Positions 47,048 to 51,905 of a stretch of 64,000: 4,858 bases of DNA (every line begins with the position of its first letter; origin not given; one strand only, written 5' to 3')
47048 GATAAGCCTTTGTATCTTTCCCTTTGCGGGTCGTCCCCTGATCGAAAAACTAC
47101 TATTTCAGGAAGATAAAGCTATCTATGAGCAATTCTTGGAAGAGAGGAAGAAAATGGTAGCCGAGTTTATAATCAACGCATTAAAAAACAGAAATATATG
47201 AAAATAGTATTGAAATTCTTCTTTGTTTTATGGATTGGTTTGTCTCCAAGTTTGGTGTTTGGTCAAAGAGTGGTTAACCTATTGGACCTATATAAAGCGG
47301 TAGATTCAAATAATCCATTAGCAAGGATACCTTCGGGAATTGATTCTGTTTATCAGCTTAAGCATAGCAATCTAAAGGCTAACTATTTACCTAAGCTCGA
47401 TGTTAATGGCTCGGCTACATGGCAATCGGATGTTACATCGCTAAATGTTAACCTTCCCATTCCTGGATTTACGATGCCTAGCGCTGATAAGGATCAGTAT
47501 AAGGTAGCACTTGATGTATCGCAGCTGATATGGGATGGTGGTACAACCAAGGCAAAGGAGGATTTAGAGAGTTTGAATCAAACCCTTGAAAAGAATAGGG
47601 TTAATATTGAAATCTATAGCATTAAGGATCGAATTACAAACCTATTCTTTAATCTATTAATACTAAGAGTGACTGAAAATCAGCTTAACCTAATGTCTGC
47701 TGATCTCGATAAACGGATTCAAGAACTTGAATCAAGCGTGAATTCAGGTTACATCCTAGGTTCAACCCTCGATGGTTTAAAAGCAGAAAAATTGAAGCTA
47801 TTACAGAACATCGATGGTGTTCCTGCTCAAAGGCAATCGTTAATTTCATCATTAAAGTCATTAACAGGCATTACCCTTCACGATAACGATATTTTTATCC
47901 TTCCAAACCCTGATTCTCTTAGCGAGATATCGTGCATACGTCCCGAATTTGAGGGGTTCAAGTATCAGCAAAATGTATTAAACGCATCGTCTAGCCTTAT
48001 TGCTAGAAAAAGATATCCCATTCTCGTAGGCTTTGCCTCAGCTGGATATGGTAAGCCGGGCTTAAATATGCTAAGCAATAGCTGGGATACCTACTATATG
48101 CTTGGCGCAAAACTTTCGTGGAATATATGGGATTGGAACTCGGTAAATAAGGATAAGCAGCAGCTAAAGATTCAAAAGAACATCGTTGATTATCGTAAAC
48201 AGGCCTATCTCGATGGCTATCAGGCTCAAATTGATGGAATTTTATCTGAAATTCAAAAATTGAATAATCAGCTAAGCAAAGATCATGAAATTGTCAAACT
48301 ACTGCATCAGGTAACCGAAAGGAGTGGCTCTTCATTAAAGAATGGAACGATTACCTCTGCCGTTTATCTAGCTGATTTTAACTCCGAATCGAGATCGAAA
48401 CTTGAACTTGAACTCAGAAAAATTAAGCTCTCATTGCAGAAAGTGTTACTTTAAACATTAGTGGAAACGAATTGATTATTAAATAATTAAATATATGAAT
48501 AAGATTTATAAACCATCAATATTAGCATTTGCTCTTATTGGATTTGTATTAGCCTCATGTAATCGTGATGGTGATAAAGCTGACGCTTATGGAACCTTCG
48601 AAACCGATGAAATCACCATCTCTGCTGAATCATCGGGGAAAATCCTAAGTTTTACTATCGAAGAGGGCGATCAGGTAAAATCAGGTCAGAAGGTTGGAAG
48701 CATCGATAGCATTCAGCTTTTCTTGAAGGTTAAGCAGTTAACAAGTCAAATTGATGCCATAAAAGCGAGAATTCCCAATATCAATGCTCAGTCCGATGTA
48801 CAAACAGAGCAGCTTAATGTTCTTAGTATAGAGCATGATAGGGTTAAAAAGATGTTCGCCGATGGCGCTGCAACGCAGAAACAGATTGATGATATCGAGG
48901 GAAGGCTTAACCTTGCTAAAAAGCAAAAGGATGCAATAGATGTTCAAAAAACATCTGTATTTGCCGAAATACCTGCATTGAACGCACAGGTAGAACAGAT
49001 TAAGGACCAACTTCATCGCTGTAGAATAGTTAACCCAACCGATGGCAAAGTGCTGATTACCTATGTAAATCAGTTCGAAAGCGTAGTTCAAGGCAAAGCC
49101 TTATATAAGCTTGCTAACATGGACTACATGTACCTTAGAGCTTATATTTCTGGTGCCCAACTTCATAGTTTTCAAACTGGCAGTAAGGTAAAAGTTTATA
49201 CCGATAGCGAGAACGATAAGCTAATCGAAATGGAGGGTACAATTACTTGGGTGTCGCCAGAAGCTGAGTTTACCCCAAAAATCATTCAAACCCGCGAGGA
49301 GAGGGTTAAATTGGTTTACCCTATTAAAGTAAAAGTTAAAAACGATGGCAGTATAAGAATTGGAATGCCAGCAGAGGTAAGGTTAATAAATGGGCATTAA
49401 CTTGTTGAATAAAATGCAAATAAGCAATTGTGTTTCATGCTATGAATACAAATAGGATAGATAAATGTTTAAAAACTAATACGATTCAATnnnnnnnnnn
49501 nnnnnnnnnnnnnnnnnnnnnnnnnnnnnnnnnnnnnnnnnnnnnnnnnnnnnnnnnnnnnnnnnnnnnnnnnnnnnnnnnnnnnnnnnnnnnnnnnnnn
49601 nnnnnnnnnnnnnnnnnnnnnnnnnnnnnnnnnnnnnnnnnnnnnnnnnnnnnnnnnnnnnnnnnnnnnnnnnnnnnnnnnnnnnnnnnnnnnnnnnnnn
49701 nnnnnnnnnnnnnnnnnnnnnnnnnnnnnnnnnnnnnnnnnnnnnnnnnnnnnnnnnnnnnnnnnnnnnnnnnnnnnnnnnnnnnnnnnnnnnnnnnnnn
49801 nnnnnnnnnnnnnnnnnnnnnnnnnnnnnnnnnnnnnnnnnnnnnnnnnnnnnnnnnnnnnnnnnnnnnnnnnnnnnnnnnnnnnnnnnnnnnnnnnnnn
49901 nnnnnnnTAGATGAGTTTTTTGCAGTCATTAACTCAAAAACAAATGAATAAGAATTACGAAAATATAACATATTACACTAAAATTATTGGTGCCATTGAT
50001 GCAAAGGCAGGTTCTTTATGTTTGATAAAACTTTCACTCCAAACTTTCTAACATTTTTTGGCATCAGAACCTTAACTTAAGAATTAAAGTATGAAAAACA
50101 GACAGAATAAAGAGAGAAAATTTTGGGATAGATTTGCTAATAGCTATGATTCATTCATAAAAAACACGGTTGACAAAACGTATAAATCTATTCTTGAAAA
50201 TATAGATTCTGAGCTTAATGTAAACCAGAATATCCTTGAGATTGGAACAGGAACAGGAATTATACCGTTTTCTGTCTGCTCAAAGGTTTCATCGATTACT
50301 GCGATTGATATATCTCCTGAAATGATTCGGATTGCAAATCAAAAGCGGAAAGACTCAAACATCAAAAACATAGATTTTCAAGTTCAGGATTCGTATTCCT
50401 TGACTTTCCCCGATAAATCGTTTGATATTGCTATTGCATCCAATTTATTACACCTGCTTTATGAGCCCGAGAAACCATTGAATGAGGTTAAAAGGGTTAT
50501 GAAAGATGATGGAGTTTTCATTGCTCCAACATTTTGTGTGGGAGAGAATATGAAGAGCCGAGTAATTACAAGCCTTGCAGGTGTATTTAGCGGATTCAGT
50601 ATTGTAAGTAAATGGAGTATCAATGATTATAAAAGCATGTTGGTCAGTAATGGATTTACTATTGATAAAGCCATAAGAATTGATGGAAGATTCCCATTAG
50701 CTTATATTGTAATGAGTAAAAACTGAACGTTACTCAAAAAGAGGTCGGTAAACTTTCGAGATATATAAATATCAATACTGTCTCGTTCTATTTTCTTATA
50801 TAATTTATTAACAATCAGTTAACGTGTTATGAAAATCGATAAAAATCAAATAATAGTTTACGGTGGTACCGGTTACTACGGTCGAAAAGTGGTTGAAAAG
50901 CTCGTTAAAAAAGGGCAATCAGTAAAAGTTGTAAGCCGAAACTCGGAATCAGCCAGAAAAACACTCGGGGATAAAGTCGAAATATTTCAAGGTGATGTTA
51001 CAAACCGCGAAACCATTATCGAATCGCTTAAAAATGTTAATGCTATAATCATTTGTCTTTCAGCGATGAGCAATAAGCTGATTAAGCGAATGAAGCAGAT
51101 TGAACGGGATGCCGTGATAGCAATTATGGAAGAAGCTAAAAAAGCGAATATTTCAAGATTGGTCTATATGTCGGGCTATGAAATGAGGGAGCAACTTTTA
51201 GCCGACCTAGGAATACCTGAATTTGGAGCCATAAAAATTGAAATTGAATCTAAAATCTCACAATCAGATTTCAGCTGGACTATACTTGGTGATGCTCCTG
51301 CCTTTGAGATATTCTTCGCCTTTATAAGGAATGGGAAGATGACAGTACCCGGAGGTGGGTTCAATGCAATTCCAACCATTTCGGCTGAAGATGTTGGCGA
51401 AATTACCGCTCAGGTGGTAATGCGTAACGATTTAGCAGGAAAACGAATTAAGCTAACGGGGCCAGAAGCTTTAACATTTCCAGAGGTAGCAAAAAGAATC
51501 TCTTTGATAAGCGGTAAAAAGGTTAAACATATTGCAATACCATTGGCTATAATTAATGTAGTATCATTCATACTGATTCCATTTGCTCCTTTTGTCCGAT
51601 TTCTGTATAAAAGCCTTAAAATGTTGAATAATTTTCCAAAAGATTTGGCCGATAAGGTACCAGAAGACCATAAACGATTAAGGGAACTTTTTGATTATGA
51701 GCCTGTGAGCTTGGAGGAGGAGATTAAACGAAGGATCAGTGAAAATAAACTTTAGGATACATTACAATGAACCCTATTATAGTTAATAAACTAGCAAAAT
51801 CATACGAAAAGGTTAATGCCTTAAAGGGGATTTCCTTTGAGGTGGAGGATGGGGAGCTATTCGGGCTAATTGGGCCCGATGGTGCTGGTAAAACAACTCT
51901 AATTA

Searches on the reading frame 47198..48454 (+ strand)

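Call 64: search_protein_families(library=pfam, proteins=[window:47198-48454:+], max_evalue=0.00001)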
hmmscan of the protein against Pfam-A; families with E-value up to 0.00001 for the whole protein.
window:47198-48454:+ (418 aa): 1 family
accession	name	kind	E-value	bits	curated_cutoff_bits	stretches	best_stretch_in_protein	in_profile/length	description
PF02321.23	OEP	-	1.3e-16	61.4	22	2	29-224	2-187/187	Outer membrane efflux protein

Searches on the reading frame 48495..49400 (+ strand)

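Call 64: search_protein_families(library=pfam, proteins=[window:48495-49400:+], max_evalue=0.00001)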
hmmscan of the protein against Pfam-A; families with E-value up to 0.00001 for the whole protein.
window:48495-49400:+ (301 aa): 3 families
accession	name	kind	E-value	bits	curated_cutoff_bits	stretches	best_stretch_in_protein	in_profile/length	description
PF13437.12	HlyD_3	-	8.7e-13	49.4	22.2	1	179-284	3-96/106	HlyD family secretion protein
PF16576.10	HlyD_D23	-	7.4e-11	42.2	30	1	164-267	97-198/214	Barrel-sandwich domain of CusB or HlyD membrane-fusion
PF12700.13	HlyD_2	-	3.3e-09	36.4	25.1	0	33-180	58-205/416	HlyD family secretion protein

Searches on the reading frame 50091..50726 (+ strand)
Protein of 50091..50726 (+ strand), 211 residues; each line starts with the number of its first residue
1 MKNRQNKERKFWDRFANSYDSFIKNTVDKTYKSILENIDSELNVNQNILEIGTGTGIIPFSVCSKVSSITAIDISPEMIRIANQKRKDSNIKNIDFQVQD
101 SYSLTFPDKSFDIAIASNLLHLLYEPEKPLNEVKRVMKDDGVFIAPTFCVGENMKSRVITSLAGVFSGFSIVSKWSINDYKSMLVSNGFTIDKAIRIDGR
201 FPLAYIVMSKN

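Call 64: search_protein_families(library=pfam, proteins=[window:50091-50726:+], max_evalue=0.00001)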
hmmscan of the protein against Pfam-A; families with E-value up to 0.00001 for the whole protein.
window:50091-50726:+ (211 aa): 9 families
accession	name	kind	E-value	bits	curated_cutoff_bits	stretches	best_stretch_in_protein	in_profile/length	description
PF13847.12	Methyltransf_31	-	5.1e-23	81.8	27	1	44-155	3-119/145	Methyltransferase domain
PF08241.18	Methyltransf_11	-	1e-21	77.8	21.2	1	49-144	1-94/95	Methyltransferase domain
PF13649.12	Methyltransf_25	-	3.4e-20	73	27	1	48-141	1-97/97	Methyltransferase domain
PF08242.18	Methyltransf_12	-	7.4e-15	55.9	30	1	49-143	1-98/98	Methyltransferase domain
PF01209.24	Ubie_methyltran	-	9.4e-14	51.8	20.1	1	6-144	7-150/233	ubiE/COQ5 methyltransferase family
PF13489.12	Methyltransf_23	-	1.2e-13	51.5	27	1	35-191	13-161/164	Methyltransferase domain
PF05175.20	MTS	-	2.9e-08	34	23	1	17-115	6-103/170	Methyltransferase small domain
PF06325.19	PrmA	-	1.4e-07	31.8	22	1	30-146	147-259/296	Ribosomal protein L11 methyltransferase (PrmA)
PF00398.26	RrnaAD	-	1.4e-06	28.1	24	1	21-119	11-107/263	Ribosomal RNA adenine dimethylase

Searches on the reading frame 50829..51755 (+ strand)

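Call 64: search_protein_families(library=pfam, proteins=[window:50829-51755:+], max_evalue=0.00001)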
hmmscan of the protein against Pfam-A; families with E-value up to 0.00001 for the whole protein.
window:50829-51755:+ (308 aa): 5 families
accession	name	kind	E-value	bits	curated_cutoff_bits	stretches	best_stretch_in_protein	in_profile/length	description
PF05368.20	NmrA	-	2.7e-22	80.1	27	1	5-284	2-287/298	NmrA-like family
PF13460.12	NAD_binding_10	-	1.4e-20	74.4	27.2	1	12-155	1-143/184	NAD(P)H-binding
PF01370.27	Epimerase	-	9e-13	48.6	20.9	1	8-118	1-117/240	NAD dependent epimerase/dehydratase family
PF01073.25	3Beta_HSD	-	4.3e-09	36.2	22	1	9-118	1-118/280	3-beta hydroxysteroid dehydrogenase/isomerase family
PF02254.24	TrkA_N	-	2.1e-07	31.7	23.8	1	13-108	5-104/116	TrkA-N domain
